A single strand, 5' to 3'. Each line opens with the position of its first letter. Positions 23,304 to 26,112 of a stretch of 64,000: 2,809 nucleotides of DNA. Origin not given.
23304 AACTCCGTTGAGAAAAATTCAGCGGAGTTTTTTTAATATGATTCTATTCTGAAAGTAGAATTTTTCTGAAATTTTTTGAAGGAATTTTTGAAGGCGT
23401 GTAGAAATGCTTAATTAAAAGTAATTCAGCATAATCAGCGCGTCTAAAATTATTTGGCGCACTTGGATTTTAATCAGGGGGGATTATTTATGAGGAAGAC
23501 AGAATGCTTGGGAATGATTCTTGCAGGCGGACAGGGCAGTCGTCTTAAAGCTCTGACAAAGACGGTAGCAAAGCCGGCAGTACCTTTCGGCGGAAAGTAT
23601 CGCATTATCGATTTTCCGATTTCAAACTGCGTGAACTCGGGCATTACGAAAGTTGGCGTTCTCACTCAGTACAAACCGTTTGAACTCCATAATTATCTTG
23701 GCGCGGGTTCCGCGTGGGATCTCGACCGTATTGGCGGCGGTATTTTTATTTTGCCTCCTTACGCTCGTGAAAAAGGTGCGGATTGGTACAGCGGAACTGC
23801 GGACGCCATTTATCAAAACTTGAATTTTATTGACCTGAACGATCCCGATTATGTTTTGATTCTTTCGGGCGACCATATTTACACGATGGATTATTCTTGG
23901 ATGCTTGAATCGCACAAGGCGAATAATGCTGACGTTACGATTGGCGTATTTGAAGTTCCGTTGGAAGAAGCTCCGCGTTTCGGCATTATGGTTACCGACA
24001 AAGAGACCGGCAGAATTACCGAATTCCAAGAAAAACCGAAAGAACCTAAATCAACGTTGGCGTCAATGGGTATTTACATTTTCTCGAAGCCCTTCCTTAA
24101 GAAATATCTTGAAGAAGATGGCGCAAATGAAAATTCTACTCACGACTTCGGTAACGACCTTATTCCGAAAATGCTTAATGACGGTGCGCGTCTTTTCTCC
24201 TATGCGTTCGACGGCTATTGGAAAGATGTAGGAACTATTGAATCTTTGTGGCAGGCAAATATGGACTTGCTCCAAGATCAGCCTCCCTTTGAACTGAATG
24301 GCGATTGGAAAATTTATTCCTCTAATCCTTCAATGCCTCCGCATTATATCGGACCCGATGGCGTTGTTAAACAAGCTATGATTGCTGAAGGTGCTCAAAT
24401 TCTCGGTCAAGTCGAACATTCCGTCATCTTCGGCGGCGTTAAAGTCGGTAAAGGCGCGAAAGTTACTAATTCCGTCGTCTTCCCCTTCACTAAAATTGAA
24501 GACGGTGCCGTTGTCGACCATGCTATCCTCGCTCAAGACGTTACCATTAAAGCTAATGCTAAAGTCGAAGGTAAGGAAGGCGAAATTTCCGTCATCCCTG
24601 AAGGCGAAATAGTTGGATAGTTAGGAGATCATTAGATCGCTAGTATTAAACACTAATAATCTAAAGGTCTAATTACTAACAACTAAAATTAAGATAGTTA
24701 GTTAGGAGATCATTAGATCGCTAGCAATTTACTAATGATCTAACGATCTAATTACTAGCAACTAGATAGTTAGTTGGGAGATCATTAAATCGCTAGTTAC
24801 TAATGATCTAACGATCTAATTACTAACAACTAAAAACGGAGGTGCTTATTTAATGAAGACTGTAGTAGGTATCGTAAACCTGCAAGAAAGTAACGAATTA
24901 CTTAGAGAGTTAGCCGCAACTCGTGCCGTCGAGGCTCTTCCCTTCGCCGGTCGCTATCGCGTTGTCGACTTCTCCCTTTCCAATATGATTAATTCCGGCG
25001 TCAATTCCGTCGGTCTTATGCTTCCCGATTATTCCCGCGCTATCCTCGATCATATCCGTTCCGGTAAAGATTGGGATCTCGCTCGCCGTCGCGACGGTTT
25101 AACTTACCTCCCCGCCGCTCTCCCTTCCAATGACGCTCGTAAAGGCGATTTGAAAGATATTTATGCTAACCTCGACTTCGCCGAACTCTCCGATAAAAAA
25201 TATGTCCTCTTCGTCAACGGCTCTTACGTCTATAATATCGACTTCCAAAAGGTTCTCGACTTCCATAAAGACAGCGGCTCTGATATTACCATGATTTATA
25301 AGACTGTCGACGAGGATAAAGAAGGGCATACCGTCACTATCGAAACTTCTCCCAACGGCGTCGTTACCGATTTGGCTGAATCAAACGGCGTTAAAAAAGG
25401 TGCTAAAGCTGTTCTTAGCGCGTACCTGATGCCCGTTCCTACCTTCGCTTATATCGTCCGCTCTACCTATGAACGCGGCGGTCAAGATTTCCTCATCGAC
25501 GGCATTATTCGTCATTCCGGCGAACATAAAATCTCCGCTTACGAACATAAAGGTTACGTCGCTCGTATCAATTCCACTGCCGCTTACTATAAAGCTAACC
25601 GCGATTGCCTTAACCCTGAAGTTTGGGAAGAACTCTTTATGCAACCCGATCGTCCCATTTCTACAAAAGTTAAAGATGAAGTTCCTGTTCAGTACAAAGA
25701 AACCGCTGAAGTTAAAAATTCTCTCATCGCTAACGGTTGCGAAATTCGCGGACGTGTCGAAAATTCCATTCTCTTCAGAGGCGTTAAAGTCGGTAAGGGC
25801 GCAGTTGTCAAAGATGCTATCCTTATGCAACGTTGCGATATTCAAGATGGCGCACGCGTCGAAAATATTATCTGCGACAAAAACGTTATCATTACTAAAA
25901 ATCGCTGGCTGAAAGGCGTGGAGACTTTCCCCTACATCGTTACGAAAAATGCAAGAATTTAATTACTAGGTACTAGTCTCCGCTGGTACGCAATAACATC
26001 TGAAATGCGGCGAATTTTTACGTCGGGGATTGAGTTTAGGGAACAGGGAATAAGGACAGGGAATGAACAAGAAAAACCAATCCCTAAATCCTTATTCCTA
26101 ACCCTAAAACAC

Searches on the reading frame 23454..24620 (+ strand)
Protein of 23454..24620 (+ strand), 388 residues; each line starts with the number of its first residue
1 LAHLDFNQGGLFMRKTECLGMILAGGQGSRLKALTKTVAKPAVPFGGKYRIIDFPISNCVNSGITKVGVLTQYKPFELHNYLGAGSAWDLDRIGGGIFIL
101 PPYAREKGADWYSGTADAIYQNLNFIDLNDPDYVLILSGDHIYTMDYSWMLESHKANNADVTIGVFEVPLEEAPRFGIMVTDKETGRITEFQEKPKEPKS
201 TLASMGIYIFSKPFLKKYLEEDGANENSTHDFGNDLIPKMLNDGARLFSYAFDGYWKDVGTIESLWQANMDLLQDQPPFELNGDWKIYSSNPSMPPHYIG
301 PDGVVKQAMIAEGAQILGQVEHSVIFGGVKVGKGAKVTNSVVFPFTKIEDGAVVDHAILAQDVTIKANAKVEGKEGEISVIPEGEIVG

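Call 7: search_protein_families(library=pfam, proteins=[window:23454-24620:+])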
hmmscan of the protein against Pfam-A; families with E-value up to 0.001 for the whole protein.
window:23454-24620:+ (388 aa): 4 families
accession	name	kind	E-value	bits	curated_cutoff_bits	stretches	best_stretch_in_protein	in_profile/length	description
PF00483.29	NTP_transferase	-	1.9e-70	237.7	21.2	1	20-274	2-244/245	Nucleotidyl transferase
PF24894.1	Hexapep_GlmU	-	3.9e-12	46.6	23.3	1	302-371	13-83/104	GlmU-like, C-terminal hexapeptide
PF25084.1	LbH_EIF2B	-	9.2e-10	38.9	54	1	307-372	21-88/105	EIF2B subunit epsilon LbH domain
PF12804.13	NTP_transf_3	-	3.7e-05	24.4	27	1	20-164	1-121/160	MobA-like NTP transferase domain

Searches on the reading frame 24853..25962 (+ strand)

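Call 7: search_protein_families(library=pfam, proteins=[window:24853-25962:+])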
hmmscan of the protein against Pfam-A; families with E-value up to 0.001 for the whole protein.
window:24853-25962:+ (369 aa): 5 families
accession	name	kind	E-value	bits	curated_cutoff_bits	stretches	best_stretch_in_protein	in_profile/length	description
PF24894.1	Hexapep_GlmU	-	2e-15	57.2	23.3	1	282-350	11-80/104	GlmU-like, C-terminal hexapeptide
PF00483.29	NTP_transferase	-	6.5e-12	46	21.2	1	17-203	13-190/245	Nucleotidyl transferase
PF25084.1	LbH_EIF2B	-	3.5e-08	33.9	54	1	282-350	31-102/105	EIF2B subunit epsilon LbH domain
PF04519.19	Bactofilin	-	0.0002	22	27.9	1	271-337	27-94/98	Polymer-forming cytoskeletal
PF25247.1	LbH_GLGC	-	0.00039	20.8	27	0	283-325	9-52/135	GLGC left-handed parallel beta-helix domain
